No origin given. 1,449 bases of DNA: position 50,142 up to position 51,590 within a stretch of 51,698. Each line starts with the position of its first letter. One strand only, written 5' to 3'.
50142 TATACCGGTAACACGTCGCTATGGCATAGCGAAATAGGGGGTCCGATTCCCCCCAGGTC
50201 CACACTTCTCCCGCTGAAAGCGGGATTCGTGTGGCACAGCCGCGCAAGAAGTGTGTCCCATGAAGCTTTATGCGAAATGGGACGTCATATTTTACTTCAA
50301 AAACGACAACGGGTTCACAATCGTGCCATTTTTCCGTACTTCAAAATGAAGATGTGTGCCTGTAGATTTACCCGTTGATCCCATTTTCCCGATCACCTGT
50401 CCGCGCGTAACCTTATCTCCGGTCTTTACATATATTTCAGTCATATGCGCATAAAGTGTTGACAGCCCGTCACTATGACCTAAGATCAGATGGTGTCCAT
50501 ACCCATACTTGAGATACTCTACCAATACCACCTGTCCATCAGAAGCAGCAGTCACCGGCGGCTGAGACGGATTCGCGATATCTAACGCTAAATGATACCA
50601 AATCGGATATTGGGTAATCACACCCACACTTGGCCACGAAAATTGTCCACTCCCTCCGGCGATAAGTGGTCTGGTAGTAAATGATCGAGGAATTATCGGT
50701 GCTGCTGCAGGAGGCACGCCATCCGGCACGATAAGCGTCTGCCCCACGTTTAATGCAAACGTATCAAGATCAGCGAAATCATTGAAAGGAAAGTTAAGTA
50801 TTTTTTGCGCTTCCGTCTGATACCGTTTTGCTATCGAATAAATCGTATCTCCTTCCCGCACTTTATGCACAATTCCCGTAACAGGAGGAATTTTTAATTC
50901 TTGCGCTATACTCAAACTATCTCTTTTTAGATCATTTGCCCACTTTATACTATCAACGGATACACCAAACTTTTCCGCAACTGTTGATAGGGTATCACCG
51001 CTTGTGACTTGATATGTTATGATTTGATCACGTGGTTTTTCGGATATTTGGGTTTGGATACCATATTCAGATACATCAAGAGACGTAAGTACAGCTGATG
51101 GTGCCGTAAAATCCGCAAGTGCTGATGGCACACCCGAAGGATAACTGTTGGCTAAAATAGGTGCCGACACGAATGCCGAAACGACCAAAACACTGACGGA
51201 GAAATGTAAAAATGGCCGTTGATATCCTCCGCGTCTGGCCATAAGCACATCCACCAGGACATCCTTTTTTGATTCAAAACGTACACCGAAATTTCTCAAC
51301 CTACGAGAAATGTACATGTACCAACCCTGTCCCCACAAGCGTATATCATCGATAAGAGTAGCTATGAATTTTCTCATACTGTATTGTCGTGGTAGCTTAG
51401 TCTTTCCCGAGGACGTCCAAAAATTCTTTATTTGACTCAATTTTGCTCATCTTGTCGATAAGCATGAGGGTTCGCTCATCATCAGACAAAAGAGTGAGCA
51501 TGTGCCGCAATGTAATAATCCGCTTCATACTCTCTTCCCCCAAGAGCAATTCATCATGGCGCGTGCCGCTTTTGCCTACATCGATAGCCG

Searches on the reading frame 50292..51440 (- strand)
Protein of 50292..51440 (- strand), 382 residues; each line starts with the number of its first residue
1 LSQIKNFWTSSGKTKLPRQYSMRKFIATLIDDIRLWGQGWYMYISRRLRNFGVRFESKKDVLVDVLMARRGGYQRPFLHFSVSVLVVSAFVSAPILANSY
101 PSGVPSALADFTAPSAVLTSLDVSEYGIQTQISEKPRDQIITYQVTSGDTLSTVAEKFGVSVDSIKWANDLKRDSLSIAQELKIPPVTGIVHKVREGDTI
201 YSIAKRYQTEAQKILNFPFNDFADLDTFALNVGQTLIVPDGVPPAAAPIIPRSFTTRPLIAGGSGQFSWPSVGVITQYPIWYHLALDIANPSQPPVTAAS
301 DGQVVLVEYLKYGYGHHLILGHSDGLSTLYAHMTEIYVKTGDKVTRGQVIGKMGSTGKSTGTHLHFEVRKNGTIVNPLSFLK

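Call 71: find_homologous_proteins(query=window:50292-51440:-, max_evalue=1e-10)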
Query window:50292-51440:- (382 aa): 3393 proteins with E <= 1e-10 among 8000 candidates; the best 120 are listed.
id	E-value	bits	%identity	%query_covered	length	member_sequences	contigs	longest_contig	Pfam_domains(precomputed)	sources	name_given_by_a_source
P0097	2.5e-233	792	97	95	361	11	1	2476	PF01551.30,PF01476.27,PF23473.2,PF22310.3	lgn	-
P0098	6.5e-209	712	86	95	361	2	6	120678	PF01551.30,PF01476.27,PF23473.2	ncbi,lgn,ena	-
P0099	4.1e-193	660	78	95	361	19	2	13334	PF01551.30,PF01476.27,PF23473.2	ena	-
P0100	1.6e-192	658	77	95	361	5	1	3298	PF01551.30,PF01476.27,PF23473.2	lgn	-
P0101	2.1e-191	654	78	95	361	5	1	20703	PF01551.30,PF01476.27,PF23473.2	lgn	-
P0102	1.6e-188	645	76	95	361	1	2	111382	PF01551.30,PF01476.27,PF23473.2,PF22310.3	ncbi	-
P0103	1.0e-187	642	76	95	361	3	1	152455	PF01551.30,PF01476.27,PF23473.2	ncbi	-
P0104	1.8e-186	638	75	95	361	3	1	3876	PF01551.30,PF01476.27,PF23473.2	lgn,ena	-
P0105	2.2e-186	638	75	95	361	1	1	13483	PF01551.30,PF01476.27,PF23473.2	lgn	-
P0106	4.2e-186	637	76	95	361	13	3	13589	PF01551.30,PF01476.27,PF23473.2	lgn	-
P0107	1.6e-185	635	75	95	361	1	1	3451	PF01551.30,PF01476.27,PF23473.2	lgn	-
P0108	2.1e-185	634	75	95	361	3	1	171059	PF01551.30,PF01476.27,PF23473.2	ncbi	-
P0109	1.0e-184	632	75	95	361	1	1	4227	PF01551.30,PF01476.27,PF23473.2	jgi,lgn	jgi:murein DD-endopeptidase MepM/ murein hydrolase activator NlpD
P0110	1.4e-184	632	75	96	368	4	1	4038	PF01551.30,PF01476.27,PF23473.2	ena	-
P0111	8.4e-184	629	75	95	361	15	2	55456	PF01551.30,PF01476.27,PF23473.2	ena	-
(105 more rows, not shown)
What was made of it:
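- The neighbouring M23/LysM peptidase is closest to Gottesmanbacteria proteins (call 71).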

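Call 74: find_encoding_contigs(protein=P0098, flank=10000, max_places=3)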
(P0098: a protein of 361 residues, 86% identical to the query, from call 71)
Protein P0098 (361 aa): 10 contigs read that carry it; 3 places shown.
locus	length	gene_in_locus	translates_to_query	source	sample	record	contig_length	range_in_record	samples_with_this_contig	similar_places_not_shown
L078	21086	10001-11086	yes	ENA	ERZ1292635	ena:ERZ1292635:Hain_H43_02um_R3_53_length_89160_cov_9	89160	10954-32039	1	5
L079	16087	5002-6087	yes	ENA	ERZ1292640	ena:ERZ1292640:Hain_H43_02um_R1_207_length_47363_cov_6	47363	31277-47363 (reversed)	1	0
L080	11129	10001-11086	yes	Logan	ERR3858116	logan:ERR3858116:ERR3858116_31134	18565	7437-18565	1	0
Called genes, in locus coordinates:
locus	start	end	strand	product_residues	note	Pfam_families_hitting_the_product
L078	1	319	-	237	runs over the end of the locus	PF13489:Methyltransf_23, PF03848:TehB (weak), PF06325:PrmA (weak), PF13847:Methyltransf_31 (weak), PF08241:Methyltransf_11, PF08242:Methyltransf_12, PF13649:Methyltransf_25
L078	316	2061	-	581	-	-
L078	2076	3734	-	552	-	-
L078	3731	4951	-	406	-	PF00890:FAD_binding_2 (weak), PF01266:DAO, PF01593:Amino_oxidase, PF07992:Pyr_redox_2 (weak), PF13450:NAD_binding_8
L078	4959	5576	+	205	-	-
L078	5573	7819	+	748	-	PF10060:DUF2298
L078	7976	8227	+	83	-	-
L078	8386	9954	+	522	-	PF07497:Rho_RNA_bind, PF00006:ATP-synt_ab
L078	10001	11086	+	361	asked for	PF01476:LysM, PF23473:LysM3_LYK4_5, PF01476:LysM, PF01551:Peptidase_M23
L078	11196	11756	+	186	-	PF05635:23S_rRNA_IVP (weak)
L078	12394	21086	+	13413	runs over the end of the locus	-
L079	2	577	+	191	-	?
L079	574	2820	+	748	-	PF10060:DUF2298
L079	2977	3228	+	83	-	-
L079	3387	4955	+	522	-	PF07497:Rho_RNA_bind, PF00006:ATP-synt_ab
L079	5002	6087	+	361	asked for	PF01476:LysM, PF23473:LysM3_LYK4_5, PF01476:LysM, PF01551:Peptidase_M23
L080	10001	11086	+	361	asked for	PF01476:LysM, PF23473:LysM3_LYK4_5, PF01476:LysM, PF01551:Peptidase_M23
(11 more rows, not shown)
